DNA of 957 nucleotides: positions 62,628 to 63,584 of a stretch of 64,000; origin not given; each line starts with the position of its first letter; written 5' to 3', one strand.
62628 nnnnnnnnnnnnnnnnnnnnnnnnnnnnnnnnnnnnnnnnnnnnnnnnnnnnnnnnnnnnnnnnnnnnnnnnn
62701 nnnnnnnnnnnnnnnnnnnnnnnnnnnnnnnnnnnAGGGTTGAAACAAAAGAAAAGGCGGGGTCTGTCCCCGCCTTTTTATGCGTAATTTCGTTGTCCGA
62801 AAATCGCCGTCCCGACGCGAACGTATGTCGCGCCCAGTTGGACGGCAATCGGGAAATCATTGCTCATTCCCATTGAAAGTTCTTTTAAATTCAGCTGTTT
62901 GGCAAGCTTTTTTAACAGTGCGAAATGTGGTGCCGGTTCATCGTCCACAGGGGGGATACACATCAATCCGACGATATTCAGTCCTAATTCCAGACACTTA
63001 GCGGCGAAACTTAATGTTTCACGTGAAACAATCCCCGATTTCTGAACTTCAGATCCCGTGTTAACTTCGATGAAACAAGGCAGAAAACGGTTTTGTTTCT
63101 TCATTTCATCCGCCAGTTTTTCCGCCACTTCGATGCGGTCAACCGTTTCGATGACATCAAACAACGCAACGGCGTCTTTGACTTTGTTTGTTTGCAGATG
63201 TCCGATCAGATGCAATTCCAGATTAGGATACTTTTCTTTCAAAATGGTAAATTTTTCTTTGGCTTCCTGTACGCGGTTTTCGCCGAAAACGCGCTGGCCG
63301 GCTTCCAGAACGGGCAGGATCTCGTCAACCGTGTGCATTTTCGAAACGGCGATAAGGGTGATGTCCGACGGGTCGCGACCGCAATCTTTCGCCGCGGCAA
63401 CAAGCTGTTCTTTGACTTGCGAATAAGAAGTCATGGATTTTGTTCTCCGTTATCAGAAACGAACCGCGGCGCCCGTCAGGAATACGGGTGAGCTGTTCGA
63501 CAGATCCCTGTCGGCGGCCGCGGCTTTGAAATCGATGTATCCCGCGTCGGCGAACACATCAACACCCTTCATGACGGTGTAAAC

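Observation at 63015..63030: Second perfect parS embedded inside the yggS coding sequence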

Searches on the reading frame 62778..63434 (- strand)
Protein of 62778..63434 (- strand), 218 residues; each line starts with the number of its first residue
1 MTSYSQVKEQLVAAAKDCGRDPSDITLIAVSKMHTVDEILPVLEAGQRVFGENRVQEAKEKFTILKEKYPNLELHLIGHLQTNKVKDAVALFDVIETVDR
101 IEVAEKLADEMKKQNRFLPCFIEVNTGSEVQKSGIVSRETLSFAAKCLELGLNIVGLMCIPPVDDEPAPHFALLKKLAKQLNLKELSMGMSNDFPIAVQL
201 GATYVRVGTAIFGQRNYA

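Call 6: search_protein_families(library=pfam, proteins=[window:62778-63434:-])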
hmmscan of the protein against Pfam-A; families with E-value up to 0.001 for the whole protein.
window:62778-63434:- (218 aa): 1 family
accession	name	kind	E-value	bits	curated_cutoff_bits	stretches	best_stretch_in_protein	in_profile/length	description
PF01168.26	Ala_racemase_N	-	2.3e-21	77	24.1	1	26-215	22-219/220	Alanine racemase, N-terminal domain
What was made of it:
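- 62778..63434 (-): yggS (PLP-homeostasis protein family, 218 aa), the gene that hosts the site. PF01168 at 2.3e-21 (call 6).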

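Call 8: find_homologous_proteins(query=window:62778-63434:-)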
Query window:62778-63434:- (218 aa): 8000 proteins with E <= 0.001 among 8000 candidates; the best 120 are listed.
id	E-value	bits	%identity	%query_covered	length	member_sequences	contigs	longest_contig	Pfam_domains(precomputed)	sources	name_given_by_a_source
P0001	3.5e-137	473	100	100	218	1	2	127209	PF01168.27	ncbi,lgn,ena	-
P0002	2.4e-136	470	100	100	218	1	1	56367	PF01168.27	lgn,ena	-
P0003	1.6e-135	467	99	100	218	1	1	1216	PF01168.27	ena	-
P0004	3.2e-135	466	99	100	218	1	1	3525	PF01168.27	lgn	-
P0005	2.1e-134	464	99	100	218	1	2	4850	PF01168.27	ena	-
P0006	1.5e-133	461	98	100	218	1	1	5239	PF01168.27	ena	-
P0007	3.9e-133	459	98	100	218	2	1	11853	PF01168.27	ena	-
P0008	1.6e-128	444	94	100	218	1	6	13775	PF01168.27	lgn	-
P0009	9.0e-128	442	94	100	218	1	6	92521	PF01168.27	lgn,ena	-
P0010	1.3e-98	347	72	100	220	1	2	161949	PF01168.27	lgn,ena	-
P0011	1.2e-97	344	72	100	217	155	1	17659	PF01168.27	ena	-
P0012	1.8e-97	343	71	100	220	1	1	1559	PF01168.27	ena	-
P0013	5.8e-97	341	72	100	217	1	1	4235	PF01168.27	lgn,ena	-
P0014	1.5e-96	340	71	100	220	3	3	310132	PF01168.27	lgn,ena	-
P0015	1.7e-96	340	70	100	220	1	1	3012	PF01168.27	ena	-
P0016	3.2e-96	339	70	100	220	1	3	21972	PF01168.27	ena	-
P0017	4.9e-96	338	72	100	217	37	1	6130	PF01168.27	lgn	-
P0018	5.5e-96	338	70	100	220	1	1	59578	PF01168.27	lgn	-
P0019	2.1e-95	336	70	100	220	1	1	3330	PF01168.27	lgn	-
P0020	2.3e-95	336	69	100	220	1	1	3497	PF01168.27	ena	-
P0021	2.7e-95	336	69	100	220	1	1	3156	PF01168.27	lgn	-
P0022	2.9e-95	336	70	100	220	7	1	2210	PF01168.27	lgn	-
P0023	3.0e-95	336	71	100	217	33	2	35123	PF01168.27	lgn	-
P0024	3.1e-95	336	72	100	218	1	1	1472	PF01168.27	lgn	-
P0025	3.2e-95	336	68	99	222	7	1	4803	PF01168.27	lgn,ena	-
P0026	3.2e-95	336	68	99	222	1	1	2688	PF01168.27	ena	-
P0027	4.0e-95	335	70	100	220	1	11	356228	PF01168.27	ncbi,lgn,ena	-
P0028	7.6e-95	334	70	100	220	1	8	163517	PF01168.27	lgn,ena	-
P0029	1.6e-94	333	70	100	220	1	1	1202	PF01168.27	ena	-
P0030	1.9e-94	333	69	100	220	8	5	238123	PF01168.27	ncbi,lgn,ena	-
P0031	2.1e-94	333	69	100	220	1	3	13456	PF01168.27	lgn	-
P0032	2.6e-94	333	69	100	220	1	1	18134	PF01168.27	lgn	-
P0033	3.0e-94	333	68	99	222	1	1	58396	PF01168.27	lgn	-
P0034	3.4e-94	332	67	99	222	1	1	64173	PF01168.27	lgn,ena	-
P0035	3.5e-94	332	69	100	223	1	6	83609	PF01168.27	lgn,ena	-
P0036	3.6e-94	332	68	100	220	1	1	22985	PF01168.27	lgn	-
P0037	4.0e-94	332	69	100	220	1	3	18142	PF01168.27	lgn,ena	-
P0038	4.3e-94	332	68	99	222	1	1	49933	PF01168.27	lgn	-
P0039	4.3e-94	332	69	100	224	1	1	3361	PF01168.27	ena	-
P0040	4.4e-94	332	68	99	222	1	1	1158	PF01168.27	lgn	-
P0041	5.0e-94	332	68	100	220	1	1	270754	PF01168.27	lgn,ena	-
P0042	5.2e-94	332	69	100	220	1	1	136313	PF01168.27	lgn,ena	-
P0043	5.3e-94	332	70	100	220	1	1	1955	PF01168.27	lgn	-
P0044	6.9e-94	331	68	100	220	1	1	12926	PF01168.27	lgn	-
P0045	7.6e-94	331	68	99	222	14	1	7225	PF01168.27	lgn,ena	-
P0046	1.0e-93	331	69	100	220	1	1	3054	PF01168.27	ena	-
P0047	1.1e-93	331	68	100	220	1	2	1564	PF01168.27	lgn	-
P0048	1.5e-93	330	67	99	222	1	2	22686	PF01168.27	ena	-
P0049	1.5e-93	330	69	100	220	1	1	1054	PF01168.27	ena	-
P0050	1.9e-93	330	69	100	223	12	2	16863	PF01168.27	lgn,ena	-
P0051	2.1e-93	330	69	100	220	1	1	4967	PF01168.27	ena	-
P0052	2.8e-93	329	70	97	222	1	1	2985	PF01168.27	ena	-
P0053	3.0e-93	329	67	99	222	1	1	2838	PF01168.27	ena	-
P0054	3.4e-93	329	69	100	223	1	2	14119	PF01168.27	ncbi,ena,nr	ncbi:MAG: YggS family pyridoxal phosphate-dependent enzyme [Alphaproteobacteria bacterium]|nr:YggS f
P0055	4.6e-93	329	68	100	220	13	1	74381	PF01168.27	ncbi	-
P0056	5.6e-93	328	71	97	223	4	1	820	PF01168.27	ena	-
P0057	5.8e-93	328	68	100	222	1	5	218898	PF01168.27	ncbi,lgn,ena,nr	ncbi:MAG: YggS family pyridoxal phosphate-dependent enzyme [Alphaproteobacteria bacterium]|nr:YggS f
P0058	6.6e-93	328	68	100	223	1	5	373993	PF01168.27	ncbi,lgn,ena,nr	ncbi:MAG: YggS family pyridoxal phosphate-dependent enzyme [Alphaproteobacteria bacterium]|nr:YggS f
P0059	7.1e-93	328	69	100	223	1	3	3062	PF01168.27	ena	-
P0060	1.9e-92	327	68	100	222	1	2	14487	PF01168.27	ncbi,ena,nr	ncbi:MAG: YggS family pyridoxal phosphate-dependent enzyme [Alphaproteobacteria bacterium]|nr:YggS f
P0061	2.2e-92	326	68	100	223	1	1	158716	PF01168.27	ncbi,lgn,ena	-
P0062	3.5e-92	326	68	100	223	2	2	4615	PF01168.27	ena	-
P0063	3.9e-92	326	70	97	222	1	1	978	PF01168.27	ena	-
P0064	5.1e-92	325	68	100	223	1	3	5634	PF01168.27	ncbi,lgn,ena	-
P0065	5.1e-92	325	66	100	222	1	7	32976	PF01168.27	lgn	-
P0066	7.0e-92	325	69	97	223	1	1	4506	PF01168.27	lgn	-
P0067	9.8e-92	324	66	100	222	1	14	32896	PF01168.27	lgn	-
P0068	9.9e-92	324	70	94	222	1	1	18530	PF01168.27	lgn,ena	-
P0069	1.1e-91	324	68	100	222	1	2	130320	PF01168.27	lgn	-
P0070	1.3e-91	324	68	100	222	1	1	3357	PF01168.27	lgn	-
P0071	1.4e-91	324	70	94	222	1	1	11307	PF01168.27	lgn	-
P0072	1.8e-91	323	68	100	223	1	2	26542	PF01168.27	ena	-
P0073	2.2e-91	323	67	100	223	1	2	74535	PF01168.27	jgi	-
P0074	3.0e-91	323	67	99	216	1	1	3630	PF01168.27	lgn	-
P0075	3.2e-91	323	67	100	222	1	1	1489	PF01168.27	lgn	-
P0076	3.2e-91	323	67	100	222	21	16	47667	PF01168.27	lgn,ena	-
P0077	3.6e-91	322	70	94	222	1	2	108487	PF01168.27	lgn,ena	-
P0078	4.8e-91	322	67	100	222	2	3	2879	PF01168.27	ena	-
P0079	6.1e-91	322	70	97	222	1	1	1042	PF01168.27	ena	-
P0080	7.5e-91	321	67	100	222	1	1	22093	PF01168.27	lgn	-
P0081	7.8e-91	321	67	100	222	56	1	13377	PF01168.27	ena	-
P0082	1.3e-90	321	67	100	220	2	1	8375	PF01168.27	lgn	-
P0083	1.6e-90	320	69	97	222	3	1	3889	PF01168.27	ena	-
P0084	1.7e-90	320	72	94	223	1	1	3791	PF01168.27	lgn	-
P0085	2.1e-90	320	67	100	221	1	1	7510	PF01168.27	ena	-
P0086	3.0e-90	319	67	100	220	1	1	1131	PF01168.27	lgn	-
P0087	4.9e-90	319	72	91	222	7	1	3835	PF01168.27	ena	-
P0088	9.0e-90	318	67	100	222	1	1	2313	PF01168.27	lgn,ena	-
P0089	1.1e-89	318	66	100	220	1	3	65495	PF01168.27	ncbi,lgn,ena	-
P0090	1.1e-89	318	66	100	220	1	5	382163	PF01168.27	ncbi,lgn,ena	-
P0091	1.1e-89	318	66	100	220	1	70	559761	PF01168.27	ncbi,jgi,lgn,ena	-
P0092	1.1e-89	318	67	100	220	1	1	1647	PF01168.27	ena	-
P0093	1.6e-89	317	67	98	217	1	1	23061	PF01168.27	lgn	-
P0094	3.2e-89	316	68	97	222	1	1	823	PF01168.27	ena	-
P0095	4.3e-89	316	69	97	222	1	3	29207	PF01168.27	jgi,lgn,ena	-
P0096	5.0e-87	309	65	98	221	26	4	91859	PF01168.27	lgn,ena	-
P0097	2.9e-86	306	65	98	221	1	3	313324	PF01168.27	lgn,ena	-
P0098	8.4e-86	305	62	100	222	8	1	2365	PF01168.27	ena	-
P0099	1.1e-85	305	65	98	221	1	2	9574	PF01168.27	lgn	-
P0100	1.5e-85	304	65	98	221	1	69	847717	PF01168.27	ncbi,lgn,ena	-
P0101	1.8e-85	304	64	99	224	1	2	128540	PF01168.27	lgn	-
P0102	1.8e-85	304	64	99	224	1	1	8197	PF01168.27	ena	-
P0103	6.5e-85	302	64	99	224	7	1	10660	PF01168.27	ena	-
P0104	8.9e-85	302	64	99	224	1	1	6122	PF01168.27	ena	-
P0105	1.2e-84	301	64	99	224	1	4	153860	PF01168.27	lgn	-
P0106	5.0e-84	299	68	90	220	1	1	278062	PF01168.27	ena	-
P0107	1.1e-83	298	63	99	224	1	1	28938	PF01168.27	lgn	-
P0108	2.4e-83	297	64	97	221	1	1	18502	PF01168.27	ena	-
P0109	1.4e-81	291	63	99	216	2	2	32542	PF01168.27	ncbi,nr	ncbi:MAG: YggS family pyridoxal phosphate-dependent enzyme [Alphaproteobacteria bacterium]|nr:YggS f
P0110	1.7e-81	291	71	85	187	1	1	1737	PF01168.27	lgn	-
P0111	2.5e-81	290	61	97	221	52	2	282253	PF01168.27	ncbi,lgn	-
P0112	2.7e-81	290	63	97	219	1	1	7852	PF01168.27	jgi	jgi:hypothetical protein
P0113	2.9e-81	290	66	88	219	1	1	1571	PF01168.27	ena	-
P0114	5.5e-81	289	62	99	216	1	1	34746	PF01168.27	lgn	-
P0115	5.9e-81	289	62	99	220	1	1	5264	PF01168.27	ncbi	-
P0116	8.0e-81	289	62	99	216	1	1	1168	PF01168.27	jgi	jgi:hypothetical protein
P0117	9.9e-81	288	63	99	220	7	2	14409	PF01168.27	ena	-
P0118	1.5e-80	288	66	89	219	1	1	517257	PF01168.27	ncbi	ncbi:MAG: YggS family pyridoxal phosphate-dependent enzyme [Hyphomicrobiaceae bacterium]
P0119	1.8e-80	288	61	97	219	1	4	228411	PF01168.27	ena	-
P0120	8.0e-79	282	63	90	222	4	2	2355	PF01168.27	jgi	jgi:hypothetical protein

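Call 12: find_encoding_contigs(protein=P0001, flank=3000, max_places=4)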
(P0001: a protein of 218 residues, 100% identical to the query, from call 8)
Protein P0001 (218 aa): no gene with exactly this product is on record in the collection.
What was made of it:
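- Tried and rejected: The exact-sequence look-up of the window's own YggS (P0001) found no indexed contig (call 12), so the source record could not be named.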

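Call 13: find_related_loci(query=A1, collection=genome_contigs, flank=10000)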
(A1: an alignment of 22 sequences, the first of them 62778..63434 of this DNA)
Query A1 (218 aa) in genome_contigs; peptide patterns used: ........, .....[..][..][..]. (x = any residue, [..] = any of these).
600 stretches matched a pattern (row limit reached: there are more); 600 encode a relative of the query (tblastn E <= 1e-3); the best 80 are kept; 80 distinct loci.
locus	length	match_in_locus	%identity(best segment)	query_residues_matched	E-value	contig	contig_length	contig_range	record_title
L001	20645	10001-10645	63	1-215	5e-89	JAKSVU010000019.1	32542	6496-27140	MAG: Alphaproteobacteria bacterium isolate Horse_feces367 MAG367_19, whole genome shotgun sequence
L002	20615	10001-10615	60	14-217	2e-80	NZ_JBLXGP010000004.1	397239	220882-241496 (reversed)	MAG: Roseibium sp. isolate ET04-20 T04maxbin_out.060RE.5K@4, whole genome shotgun sequence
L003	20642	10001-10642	59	5-217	3e-79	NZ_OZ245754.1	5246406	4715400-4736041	MAG: Hwanghaeella sp. isolate 9d4bd5e5-7ca4-4b37-8c68-d55d091dd460 chromosome 1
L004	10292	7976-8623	59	2-216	1e-80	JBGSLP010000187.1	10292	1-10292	MAG: Alphaproteobacteria bacterium isolate JTS-AC208 k141_1676340, whole genome shotgun sequence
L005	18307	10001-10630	58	7-215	4e-79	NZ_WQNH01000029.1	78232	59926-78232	Chelativorans xinjiangense strain lm93 scaffold29.1-size78232, whole genome shotgun sequence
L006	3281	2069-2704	60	5-215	2e-79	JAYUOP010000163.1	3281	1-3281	MAG: Hyphomicrobiales bacterium isolate GL103_DN_metabinner_11 GL103_DN_metabinner_11_162, whole genome shotgun sequence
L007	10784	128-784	59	1-215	4e-79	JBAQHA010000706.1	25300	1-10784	MAG: Oricola sp. isolate MFD07001_ilm_asm_bin3 k127_280700, whole genome shotgun sequence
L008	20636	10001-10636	57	5-215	2e-78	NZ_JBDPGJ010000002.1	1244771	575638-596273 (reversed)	Aquibium pacificus strain LZ166 NODE_2_length_1244771_cov_43.510797, whole genome shotgun sequence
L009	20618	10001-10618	57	14-218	5e-78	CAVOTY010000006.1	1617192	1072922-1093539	MAG: uncultured Alphaproteobacteria bacterium isolate MFD00082.bin.1.149 genome assembly, contig: contig_563, whole geno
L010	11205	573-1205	59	6-215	3e-78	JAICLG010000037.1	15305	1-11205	MAG: Hyphomicrobium sp. isolate GZL_HY_2_bin.126 k141_3334832_length_15305_cov_13.3095, whole genome shotgun sequence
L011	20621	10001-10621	60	10-215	5e-78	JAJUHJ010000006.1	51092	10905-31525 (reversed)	MAG: Phyllobacteriaceae bacterium isolate bin61 k141_387413_length_51092_cov_22.2284, whole genome shotgun sequence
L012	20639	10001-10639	56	4-215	8e-78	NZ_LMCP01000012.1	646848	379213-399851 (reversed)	Mesorhizobium sp. Root102 contig_2, whole genome shotgun sequence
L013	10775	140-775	60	5-215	7e-78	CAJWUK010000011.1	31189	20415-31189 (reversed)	MAG TPA_asm: uncultured Alphaproteobacteria bacterium isolate ERR599097_bin.30_MetaBAT_v2.12.1_MAG genome assembly, cont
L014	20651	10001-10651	58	2-218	5e-78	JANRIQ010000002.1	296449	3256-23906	MAG: Hyphomicrobiales bacterium isolate bins.113 k141_3734010, whole genome shotgun sequence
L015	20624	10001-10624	59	11-217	2e-77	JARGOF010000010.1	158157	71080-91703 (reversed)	MAG: Rhizobiaceae bacterium isolate bin_ce_oilr1.030 NODE_110_length_158157_cov_8.233394, whole genome shotgun sequence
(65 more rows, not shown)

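Call 15: find_encoding_contigs(protein=P0009, flank=10000, max_places=3)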
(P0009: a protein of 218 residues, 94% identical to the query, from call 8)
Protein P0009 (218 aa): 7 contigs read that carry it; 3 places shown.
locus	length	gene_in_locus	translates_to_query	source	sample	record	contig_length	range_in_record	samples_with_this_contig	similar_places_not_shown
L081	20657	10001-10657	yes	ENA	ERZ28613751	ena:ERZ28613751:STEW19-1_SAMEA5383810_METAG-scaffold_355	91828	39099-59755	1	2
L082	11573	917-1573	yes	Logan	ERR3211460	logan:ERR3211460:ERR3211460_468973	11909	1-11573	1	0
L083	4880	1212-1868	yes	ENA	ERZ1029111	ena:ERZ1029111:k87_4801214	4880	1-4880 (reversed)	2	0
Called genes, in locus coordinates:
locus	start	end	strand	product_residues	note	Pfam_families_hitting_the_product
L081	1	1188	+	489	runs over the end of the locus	PF03062:MBOAT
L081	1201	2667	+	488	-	PF27429:LB_356 (weak)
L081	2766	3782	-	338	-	-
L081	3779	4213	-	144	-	PF04390:LptE (weak)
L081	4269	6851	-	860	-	PF00133:tRNA-synt_1, PF01921:tRNA-synt_1f (faint), PF01406:tRNA-synt_1e (faint), PF09334:tRNA-synt_1g, PF13603:tRNA-synt_1_2, PF00133:tRNA-synt_1, PF08264:Anticodon_1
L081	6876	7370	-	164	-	-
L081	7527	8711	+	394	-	PF13609:Porin_4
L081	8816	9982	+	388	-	PF13609:Porin_4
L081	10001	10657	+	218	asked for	PF01168:Ala_racemase_N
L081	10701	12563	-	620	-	PF01134:GIDA, PF12831:FAD_oxidored (weak), PF21680:GIDA_C_1st, PF13932:SAM_GIDA_C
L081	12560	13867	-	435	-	PF10396:TrmE_N, PF12631:MnmE_helical, PF00350:Dynamin_N (weak), PF01926:MMR_HSR1, PF02421:FeoB_N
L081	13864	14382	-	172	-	PF01713:Smr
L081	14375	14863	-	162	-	-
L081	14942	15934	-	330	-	PF03562:MltA, PF06725:3D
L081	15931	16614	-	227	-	PF04280:Tim44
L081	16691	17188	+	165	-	PF02556:SecB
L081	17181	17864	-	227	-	PF00929:RNase_T, PF01612:DNA_pol_A_exo1 (faint), PF13482:RNase_H_2 (faint)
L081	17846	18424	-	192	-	PF01121:CoaE, PF13238:AAA_18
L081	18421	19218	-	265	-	PF08501:Shikimate_dh_N, PF01488:Shikimate_DH (weak), PF18317:SDH_C (faint)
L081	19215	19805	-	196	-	PF02545:Maf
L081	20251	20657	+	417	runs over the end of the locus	PF07498:Rho_N, PF07497:Rho_RNA_bind, PF00006:ATP-synt_ab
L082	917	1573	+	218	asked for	PF01168:Ala_racemase_N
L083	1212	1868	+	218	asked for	PF01168:Ala_racemase_N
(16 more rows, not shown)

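Call 16: find_encoding_contigs(protein=P0010, flank=10000, max_places=3)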
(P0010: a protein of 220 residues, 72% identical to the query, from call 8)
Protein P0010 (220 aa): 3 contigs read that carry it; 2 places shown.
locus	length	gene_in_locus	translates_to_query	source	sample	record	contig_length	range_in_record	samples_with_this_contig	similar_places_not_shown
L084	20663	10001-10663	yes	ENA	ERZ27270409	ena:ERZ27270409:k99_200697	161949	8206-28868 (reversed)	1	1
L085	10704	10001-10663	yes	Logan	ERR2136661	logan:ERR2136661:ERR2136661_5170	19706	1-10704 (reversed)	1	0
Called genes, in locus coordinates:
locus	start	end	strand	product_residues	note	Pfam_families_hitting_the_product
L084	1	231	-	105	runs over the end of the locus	-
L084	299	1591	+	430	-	PF00206:Lyase_1, PF10397:ADSL_C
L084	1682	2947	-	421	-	PF00376:MerR, PF12728:HTH_17 (weak), PF13411:MerR_1, PF00145:DNA_methylase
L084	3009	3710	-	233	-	PF09553:RE_Eco47II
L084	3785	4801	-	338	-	-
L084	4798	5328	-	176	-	PF04390:LptE (weak)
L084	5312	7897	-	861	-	PF00133:tRNA-synt_1, PF01406:tRNA-synt_1e (faint), PF09334:tRNA-synt_1g, PF13603:tRNA-synt_1_2, PF00133:tRNA-synt_1, PF08264:Anticodon_1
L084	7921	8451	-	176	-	PF12100:DUF3576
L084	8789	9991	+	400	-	-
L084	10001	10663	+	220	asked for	PF01168:Ala_racemase_N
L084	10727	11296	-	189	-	PF05307:Bundlin, PF08805:PilS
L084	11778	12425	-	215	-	PF01025:GrpE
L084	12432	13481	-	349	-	PF01628:HrcA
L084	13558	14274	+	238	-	PF01138:RNase_PH, PF03725:RNase_PH_C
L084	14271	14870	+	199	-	PF01725:Ham1p_like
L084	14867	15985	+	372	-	PF04055:Radical_SAM, PF06969:HemN_C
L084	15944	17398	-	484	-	PF04348:LppC, PF13458:Peripla_BP_6, PF01094:ANF_receptor (weak)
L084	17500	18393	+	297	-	PF00590:TP_methylase, PF23016:RsmI_C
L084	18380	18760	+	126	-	PF08378:NERD (weak), PF02021:UPF0102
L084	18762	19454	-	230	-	-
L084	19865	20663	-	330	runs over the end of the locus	PF02195:ParB_N, PF17762:HTH_ParB, PF23552:ParB_C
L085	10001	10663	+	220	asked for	PF01168:Ala_racemase_N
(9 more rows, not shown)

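Call 17: find_encoding_contigs(protein=P0057, flank=10000, max_places=3)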
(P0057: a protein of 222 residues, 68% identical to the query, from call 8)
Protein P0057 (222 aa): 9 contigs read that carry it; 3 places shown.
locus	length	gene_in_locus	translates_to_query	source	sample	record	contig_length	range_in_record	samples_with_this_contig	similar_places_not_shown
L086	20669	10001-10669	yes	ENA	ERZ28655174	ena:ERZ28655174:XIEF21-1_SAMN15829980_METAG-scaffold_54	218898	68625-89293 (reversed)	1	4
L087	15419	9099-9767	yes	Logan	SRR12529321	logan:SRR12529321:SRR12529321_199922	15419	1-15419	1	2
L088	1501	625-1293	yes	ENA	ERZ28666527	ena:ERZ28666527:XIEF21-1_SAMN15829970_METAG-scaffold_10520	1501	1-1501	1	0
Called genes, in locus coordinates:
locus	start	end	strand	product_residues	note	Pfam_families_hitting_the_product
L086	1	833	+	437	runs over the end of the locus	PF00206:Lyase_1, PF10397:ADSL_C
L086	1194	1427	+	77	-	PF00196:GerE, PF08281:Sigma70_r4_2 (weak)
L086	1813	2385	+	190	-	-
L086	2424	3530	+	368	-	-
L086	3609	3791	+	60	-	-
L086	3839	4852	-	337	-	-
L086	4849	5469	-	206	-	PF04390:LptE (weak)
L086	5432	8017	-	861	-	PF00133:tRNA-synt_1, PF09334:tRNA-synt_1g, PF13603:tRNA-synt_1_2, PF00133:tRNA-synt_1, PF08264:Anticodon_1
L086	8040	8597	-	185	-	PF12100:DUF3576 (weak)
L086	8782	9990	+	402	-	PF13609:Porin_4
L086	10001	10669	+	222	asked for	PF01168:Ala_racemase_N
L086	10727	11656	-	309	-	-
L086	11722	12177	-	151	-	PF00588:SpoU_methylase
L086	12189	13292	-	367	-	PF01926:MMR_HSR1, PF02421:FeoB_N, PF06071:YchF-GTPase_C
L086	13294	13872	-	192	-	PF01195:Pept_tRNA_hydro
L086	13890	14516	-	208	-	PF01386:Ribosomal_L25p, PF14693:Ribosomal_TL5_C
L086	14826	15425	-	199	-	-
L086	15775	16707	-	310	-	PF13793:Pribosyltran_N, PF00156:Pribosyltran, PF14572:Pribosyl_synth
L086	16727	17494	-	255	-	PF02578:Cu-oxidase_4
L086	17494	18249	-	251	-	PF09835:DUF2062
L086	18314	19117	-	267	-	PF01790:LGT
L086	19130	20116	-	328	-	PF01073:3Beta_HSD (faint), PF01370:Epimerase, PF16363:GDP_Man_Dehyd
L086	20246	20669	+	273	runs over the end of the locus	PF03807:F420_oxidored, PF14748:P5CR_dimer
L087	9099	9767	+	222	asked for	PF01168:Ala_racemase_N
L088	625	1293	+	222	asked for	PF01168:Ala_racemase_N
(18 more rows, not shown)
